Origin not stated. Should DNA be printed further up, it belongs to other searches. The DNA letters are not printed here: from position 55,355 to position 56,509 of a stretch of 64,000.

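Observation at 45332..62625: Kinase-less, transketolase-dependent catabolic island resembling the sulfo-TK sulfoquinovose pathway, with non-canonical entry enzymes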

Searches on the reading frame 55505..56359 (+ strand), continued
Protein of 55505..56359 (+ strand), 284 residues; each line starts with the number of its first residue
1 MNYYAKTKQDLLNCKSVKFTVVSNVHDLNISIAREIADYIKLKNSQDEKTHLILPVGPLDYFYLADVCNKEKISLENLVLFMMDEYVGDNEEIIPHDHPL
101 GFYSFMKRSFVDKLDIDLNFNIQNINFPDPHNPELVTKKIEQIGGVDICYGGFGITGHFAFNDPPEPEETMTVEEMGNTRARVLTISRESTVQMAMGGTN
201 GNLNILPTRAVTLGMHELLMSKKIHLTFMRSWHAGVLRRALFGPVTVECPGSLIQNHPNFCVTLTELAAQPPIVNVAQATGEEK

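Call 71: search_protein_families(library=ncbifam, proteins=[L001:5902-6708:-, L001:6946-8064:-, L001:11429-12910:+, L001:302-1750:+, L003:10974-11858:+, L003:11843-13036:+, L003:8692-9678:-, L005:11068-12183:+, L011:11966-13102:+], max_evalue=1e-10)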
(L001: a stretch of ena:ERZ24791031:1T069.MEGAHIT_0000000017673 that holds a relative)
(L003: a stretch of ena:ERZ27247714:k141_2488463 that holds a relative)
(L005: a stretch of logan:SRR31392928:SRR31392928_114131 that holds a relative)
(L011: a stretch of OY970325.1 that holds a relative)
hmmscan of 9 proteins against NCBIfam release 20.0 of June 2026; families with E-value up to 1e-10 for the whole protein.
L001:5902-6708:- (268 aa): 5 families
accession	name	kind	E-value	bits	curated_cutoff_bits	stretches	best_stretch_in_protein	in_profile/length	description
NF005556.0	PRK07226.1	subfamily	7.7e-43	146.8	241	1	6-262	13-259/267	2-amino-3,7-dideoxy-D-threo-hept-6-ulosonate synthase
TIGR01949.1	ADH_synth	equivalog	3.9e-40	138.2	299.45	1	11-258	13-248/255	2-amino-3,7-dideoxy-D-threo-hept-6-ulosonate synthase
NF006081.0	PRK08227.1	equivalog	6.7e-24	84.7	297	1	122-262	148-281/291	3-hydroxy-5-phosphonooxypentane-2,4-dione thiolase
NF040816.1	Fbpase1_Arch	equivalog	6.9e-24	84.7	430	1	11-262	18-265/271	class I fructose-bisphosphate aldolase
NF041223.1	BagB_FevI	exception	7.2e-19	68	500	1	9-256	19-256/257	bagremycin/ferroverdin biosynthesis DhnA-type aldolase BagB/FevI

L001:6946-8064:- (372 aa): 0 families

L001:11429-12910:+ (493 aa): 43 families (the best 25 are shown)
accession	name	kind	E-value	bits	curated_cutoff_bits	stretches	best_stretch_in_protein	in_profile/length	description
NF040648.1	lactal_redase_Meth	equivalog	1.3e-159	532.1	650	1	12-486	1-462/463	lactaldehyde dehydrogenase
TIGR03250.1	PhnAcAld_DH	equivalog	3.3e-114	382.1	635.65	1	10-482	4-466/472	phosphonoacetaldehyde dehydrogenase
NF006916.0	PRK09407.1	equivalog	1e-110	370.8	521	1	18-482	29-488/526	succinic semialdehyde dehydrogenase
TIGR01780.1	SSADH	subfamily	1.1e-110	370.6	646.35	1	28-479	2-445/448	succinate-semialdehyde dehydrogenase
TIGR01804.1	BADH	equivalog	7.9e-107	357.6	668.6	1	14-482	2-467/467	betaine-aldehyde dehydrogenase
NF009725.0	PRK13252.1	equivalog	3.9e-106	355.4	593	1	10-484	7-477/488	betaine-aldehyde dehydrogenase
NF042993.1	AlphKGSA_gudD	equivalog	4.5e-106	355.4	770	1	13-482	7-476/481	alpha-ketoglutaric semialdehyde dehydrogenase GucD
NF052305.1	DioxValDhHalo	equivalog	4.6e-106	355.6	750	1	11-465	6-458/483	2,5-dioxovalerate dehydrogenase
NF010000.0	PRK13473.1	subfamily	9.5e-105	350.9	615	1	10-484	3-470/475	aminobutyraldehyde dehydrogenase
TIGR02299.1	HpaE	equivalog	1.3e-104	350.6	638.35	1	12-486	3-476/488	5-carboxymethyl-2-hydroxymuconate semialdehyde dehydrogenase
NF047626.1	SulfactDhSafD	equivalog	4.7e-102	342.4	700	1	26-482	4-450/454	sulfoacetaldehyde dehydrogenase SafD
NF008415.0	PRK11241.1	equivalog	5.9e-101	338.5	828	1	2-480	2-474/482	NADP-dependent succinate-semialdehyde dehydrogenase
NF040869.1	G3PDH_Arch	equivalog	4.1e-98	329.2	780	1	10-483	20-488/502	NADP-dependent glyceraldehyde-3-phosphate dehydrogenase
NF045735.1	PaDhStyDPseudo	equivalog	8.2e-97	324.8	850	1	9-484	2-479/483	phenylacetaldehyde dehydrogenase StyD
NF007497.0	PRK10090.1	equivalog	7.1e-93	312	500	1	9-484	6-475/480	aldehyde dehydrogenase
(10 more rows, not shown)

L001:302-1750:+ (482 aa): 42 families (the best 25 are shown)
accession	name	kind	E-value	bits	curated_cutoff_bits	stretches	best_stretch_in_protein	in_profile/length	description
NF052305.1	DioxValDhHalo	equivalog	5.4e-234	777.5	750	1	2-482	3-483/483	2,5-dioxovalerate dehydrogenase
NF042993.1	AlphKGSA_gudD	equivalog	2.5e-162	540.9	770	1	2-480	2-480/481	alpha-ketoglutaric semialdehyde dehydrogenase GucD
TIGR01804.1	BADH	equivalog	7e-121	403.9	668.6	1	8-474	2-465/467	betaine-aldehyde dehydrogenase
NF009725.0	PRK13252.1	equivalog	1e-119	400.2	593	1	3-481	6-480/488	betaine-aldehyde dehydrogenase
TIGR02299.1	HpaE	equivalog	3.9e-119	398.4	638.35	1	5-480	2-476/488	5-carboxymethyl-2-hydroxymuconate semialdehyde dehydrogenase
NF002852.0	PRK03137.1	subfamily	6.2e-112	375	648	1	3-460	36-493/514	L-glutamate gamma-semialdehyde dehydrogenase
NF010000.0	PRK13473.1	subfamily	1.1e-106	357.3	615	1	4-479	3-471/475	aminobutyraldehyde dehydrogenase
TIGR01237.1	D1pyr5carbox2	equivalog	1.2e-106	357.5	659.65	1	3-460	32-490/511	L-glutamate gamma-semialdehyde dehydrogenase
NF006916.0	PRK09407.1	equivalog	4e-99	332.6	521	1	14-478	29-490/526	succinic semialdehyde dehydrogenase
NF045736.1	PaDhStyDRhodo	equivalog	6.1e-99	331.7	800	1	7-478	6-475/479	phenylacetaldehyde dehydrogenase StyD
NF045735.1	PaDhStyDPseudo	equivalog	1.5e-96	324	850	1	6-482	5-483/483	phenylacetaldehyde dehydrogenase StyD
NF040648.1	lactal_redase_Meth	equivalog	7.4e-96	322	650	1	7-457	2-441/463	lactaldehyde dehydrogenase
TIGR01780.1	SSADH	subfamily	4.3e-95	319.2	646.35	1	25-474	3-446/448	succinate-semialdehyde dehydrogenase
NF007497.0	PRK10090.1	equivalog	7.8e-95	318.4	500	1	2-481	5-478/480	aldehyde dehydrogenase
NF050026.1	AcaldDHExaC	equivalog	9.3e-95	318.1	900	1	3-482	15-495/503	acetaldehyde dehydrogenase ExaC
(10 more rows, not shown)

L003:10974-11858:+ (294 aa): 20 families
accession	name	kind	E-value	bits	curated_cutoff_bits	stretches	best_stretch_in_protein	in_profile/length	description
TIGR01859.1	fruc_bis_ald_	equivalog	1.7e-72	244.5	343.05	1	5-285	3-282/282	class II fructose-1,6-bisphosphate aldolase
TIGR00167.1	cbbA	subfamily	2.4e-67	227.3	215.6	1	1-284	1-289/290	ketose-bisphosphate aldolase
NF009497.0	PRK12857.1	equivalog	3.3e-64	216.8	423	1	1-285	1-284/284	class II fructose-1,6-bisphosphate aldolase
NF009374.0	PRK12737.1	subfamily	6.8e-64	215.6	383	1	2-284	2-283/284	tagatose-bisphosphate aldolase subunit GatY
NF006626.0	PRK09195.1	subfamily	1.1e-61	208.5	384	1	1-285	1-284/284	tagatose-bisphosphate aldolase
TIGR01858.1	tag_bisphos_ald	equivalog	5.4e-59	199.6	443.55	1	6-285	4-282/282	tagatose bisphosphate family class II aldolase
NF005943.0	PRK07998.1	equivalog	7.1e-58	196.3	364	1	1-279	1-275/283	class II aldolase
NF005288.0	PRK06806.1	equivalog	1.2e-57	195.3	396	1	1-282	1-278/281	class II fructose-bisphosphate aldolase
NF006376.0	PRK08610.1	equivalog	6.5e-54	183.6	527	1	1-285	1-285/286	class II fructose-bisphosphate aldolase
NF005823.0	PRK07709.1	equivalog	1.4e-53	182.6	545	1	1-285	1-285/285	class II fructose-bisphosphate aldolase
NF006042.0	PRK08185.1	subfamily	3.5e-50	171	405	1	4-286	3-285/287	hypothetical protein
NF009375.0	PRK12738.1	equivalog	3.4e-49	167.5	542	1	1-284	1-283/286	tagatose-bisphosphate aldolase subunit KbaY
NF005284.0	PRK06801.1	equivalog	1.5e-45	155.8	406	1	1-284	1-285/286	ketose 1,6-bisphosphate aldolase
NF005590.0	PRK07315.1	equivalog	2.9e-43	148.3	443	1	1-253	1-252/293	class II fructose-bisphosphate aldolase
NF004493.0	PRK05835.1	equivalog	5.9e-43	147.3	558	1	6-221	5-222/307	class II fructose-bisphosphate aldolase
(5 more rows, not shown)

L003:11843-13036:+ (397 aa): 11 families
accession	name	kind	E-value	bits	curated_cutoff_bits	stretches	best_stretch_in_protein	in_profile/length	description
NF010675.0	PRK14072.1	subfamily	5e-128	427.4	273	1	9-383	3-388/416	diphosphate--fructose-6-phosphate 1-phosphotransferase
TIGR02483.1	PFK_mixed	subfamily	8.1e-41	140.1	430.55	1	14-337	4-313/325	phosphofructokinase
NF002872.1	PRK03202.1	subfamily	4.3e-40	137.7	253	1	16-365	7-317/323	ATP-dependent 6-phosphofructokinase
NF005301.0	PRK06830.1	equivalog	1.2e-37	129.4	400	1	16-335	88-402/445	ATP-dependent 6-phosphofructokinase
TIGR02482.1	PFKA_ATP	equivalog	6.6e-23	81.2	371.35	1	14-245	4-222/301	6-phosphofructokinase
NF041103.1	PFKA_PPi_Ttgales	equivalog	2.6e-22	79.4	550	1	14-337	3-335/407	diphosphate--fructose-6-phosphate 1-phosphotransferase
NF005121.0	PRK06555.1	equivalog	3e-22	79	395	1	17-232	11-236/404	pyrophosphate--fructose-6-phosphate 1-phosphotransferase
NF010674.0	PRK14071.1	equivalog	3.8e-22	78.7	544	1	95-356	98-339/360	ATP-dependent 6-phosphofructokinase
TIGR02478.1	6PF1K_euk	equivalog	4.7e-17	61.4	708.4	1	11-234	391-604/744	6-phosphofructokinase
NF005482.0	PRK07085.1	subfamily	1.8e-16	59.8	446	1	14-200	78-265/558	diphosphate--fructose-6-phosphate 1-phosphotransferase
TIGR02477.1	PFKA_PPi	equivalog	1.5e-14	53.4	587.95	1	17-201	75-260/539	diphosphate--fructose-6-phosphate 1-phosphotransferase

L003:8692-9678:- (328 aa): 2 families
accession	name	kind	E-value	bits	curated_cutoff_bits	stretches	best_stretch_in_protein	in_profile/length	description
NF008598.0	PRK11565.1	equivalog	1.2e-12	47.6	425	1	74-205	26-151/275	2,5-didehydrogluconate reductase DkgA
NF049922.1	MethglyxlRedYdjG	equivalog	2.4e-11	43.3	550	0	52-126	6-86/326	NADH-dependent methylglyoxal reductase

L005:11068-12183:+ (371 aa): 13 families
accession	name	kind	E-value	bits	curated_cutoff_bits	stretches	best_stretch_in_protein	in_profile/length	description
NF058672.1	4HyButDHCUPNE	equivalog_domain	6.9e-71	239.4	500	1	10-366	8-373/378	4-hydroxybutyrate dehydrogenase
NF041833.1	Fe_ADH_ErcA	equivalog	2.1e-69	234.5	550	1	11-368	10-379/382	alcohol dehydrogenase-like regulatory protein ErcA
TIGR03405.1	Phn_Fe-ADH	equivalog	2.7e-68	230.4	423.7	1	6-347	1-344/355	iron-containing alcohol dehydrogenase PsrA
TIGR02638.1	lactal_redase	equivalog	1.8e-65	221.2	523.15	1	14-367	12-379/379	lactaldehyde reductase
NF053866.1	CholDhdGbsBBac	equivalog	2.1e-64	217.5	550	1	5-367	11-387/392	choline dehydrogenase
NF007911.0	PRK10624.1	equivalog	1.3e-58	198.8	537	1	14-367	13-378/382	lactaldehyde reductase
NF010378.0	PRK13805.1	equivalog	5.4e-58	196.6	951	1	31-293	483-761/872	bifunctional acetaldehyde-CoA/alcohol dehydrogenase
NF007363.0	PRK09860.1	equivalog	6.7e-57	193.4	581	1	59-345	63-356/383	L-threonine dehydrogenase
NF050025.1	SulfAcetaldRedSarD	equivalog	1.8e-53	181.8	700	1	14-363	13-377/385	sulfoacetaldehyde reductase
NF011998.0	PRK15454.1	equivalog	7.9e-50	169.7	556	1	67-362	89-386/395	ethanolamine utilization ethanol dehydrogenase EutG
TIGR04266.1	NDMA_methanol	equivalog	4.7e-24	85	625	1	60-308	70-322/420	NDMA-dependent methanol dehydrogenase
NF041822.1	daptide_DH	equivalog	1.3e-17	63.8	300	1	63-223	35-199/363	daptide-type RiPP biosynthesis dehydogenase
NF011717.0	PRK15138.1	equivalog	7.6e-16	58.1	645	1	1-311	1-316/387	alcohol dehydrogenase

L011:11966-13102:+ (378 aa): 14 families
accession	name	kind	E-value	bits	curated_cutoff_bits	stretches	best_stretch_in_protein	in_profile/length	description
NF041833.1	Fe_ADH_ErcA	equivalog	1.9e-78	264.2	550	1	18-377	10-381/382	alcohol dehydrogenase-like regulatory protein ErcA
NF058672.1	4HyButDHCUPNE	equivalog_domain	6.7e-72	242.8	500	1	17-374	8-374/378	4-hydroxybutyrate dehydrogenase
TIGR03405.1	Phn_Fe-ADH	equivalog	3.1e-71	240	423.7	1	13-359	1-349/355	iron-containing alcohol dehydrogenase PsrA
TIGR02638.1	lactal_redase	equivalog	3.3e-71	240.1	523.15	1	21-374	12-379/379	lactaldehyde reductase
NF053866.1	CholDhdGbsBBac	equivalog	2.3e-70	237.2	550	1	8-376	7-389/392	choline dehydrogenase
NF050025.1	SulfAcetaldRedSarD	equivalog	9.4e-66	222.2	700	1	15-373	7-380/385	sulfoacetaldehyde reductase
NF010378.0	PRK13805.1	equivalog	6.5e-65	219.5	951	1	8-301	454-762/872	bifunctional acetaldehyde-CoA/alcohol dehydrogenase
NF007911.0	PRK10624.1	equivalog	2.1e-63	214.6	537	1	21-376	13-380/382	lactaldehyde reductase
NF007363.0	PRK09860.1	equivalog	2.1e-53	181.9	581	1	38-374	32-379/383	L-threonine dehydrogenase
NF011998.0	PRK15454.1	equivalog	7.8e-47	159.8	556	1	75-374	90-391/395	ethanolamine utilization ethanol dehydrogenase EutG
TIGR04266.1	NDMA_methanol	equivalog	6.5e-28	97.7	625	1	37-314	37-321/420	NDMA-dependent methanol dehydrogenase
NF011717.0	PRK15138.1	equivalog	7.8e-24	84.4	645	1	11-351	4-358/387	alcohol dehydrogenase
NF041822.1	daptide_DH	equivalog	2e-20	73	300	1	39-211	2-179/363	daptide-type RiPP biosynthesis dehydogenase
NF006941.0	PRK09423.1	subfamily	1.4e-11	43.9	336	0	22-112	14-105/367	glycerol dehydrogenase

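Call 96: find_encoding_contigs(protein=P0028, flank=10000, max_places=1)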
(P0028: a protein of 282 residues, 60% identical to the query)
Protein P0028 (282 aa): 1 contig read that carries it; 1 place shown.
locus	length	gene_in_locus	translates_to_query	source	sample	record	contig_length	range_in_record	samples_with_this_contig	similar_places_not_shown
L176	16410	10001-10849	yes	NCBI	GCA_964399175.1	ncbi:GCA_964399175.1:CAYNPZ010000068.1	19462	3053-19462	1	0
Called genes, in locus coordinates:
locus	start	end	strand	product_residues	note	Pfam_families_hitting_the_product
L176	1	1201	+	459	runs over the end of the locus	PF01408:GFO_IDH_MocA, PF21252:Glyco_hydro_109_C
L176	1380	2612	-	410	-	PF06439:3keto-disac_hyd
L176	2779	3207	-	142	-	-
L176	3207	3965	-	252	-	PF01408:GFO_IDH_MocA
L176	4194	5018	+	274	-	PF06439:3keto-disac_hyd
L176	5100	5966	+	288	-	-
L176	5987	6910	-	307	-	PF00892:EamA, PF03151:TPT (weak), PF00892:EamA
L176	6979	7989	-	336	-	PF24793:GINT1_N, PF04616:Glyco_hydro_43 (weak)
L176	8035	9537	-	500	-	PF00884:Sulfatase, PF01663:Phosphodiest (faint), PF16347:SGSH_C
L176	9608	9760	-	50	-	-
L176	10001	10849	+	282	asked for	-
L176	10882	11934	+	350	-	PF22649:Cgl0159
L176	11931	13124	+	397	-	PF00365:PFK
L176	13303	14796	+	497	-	PF00474:SSF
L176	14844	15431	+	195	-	PF07690:MFS_1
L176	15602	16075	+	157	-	PF07690:MFS_1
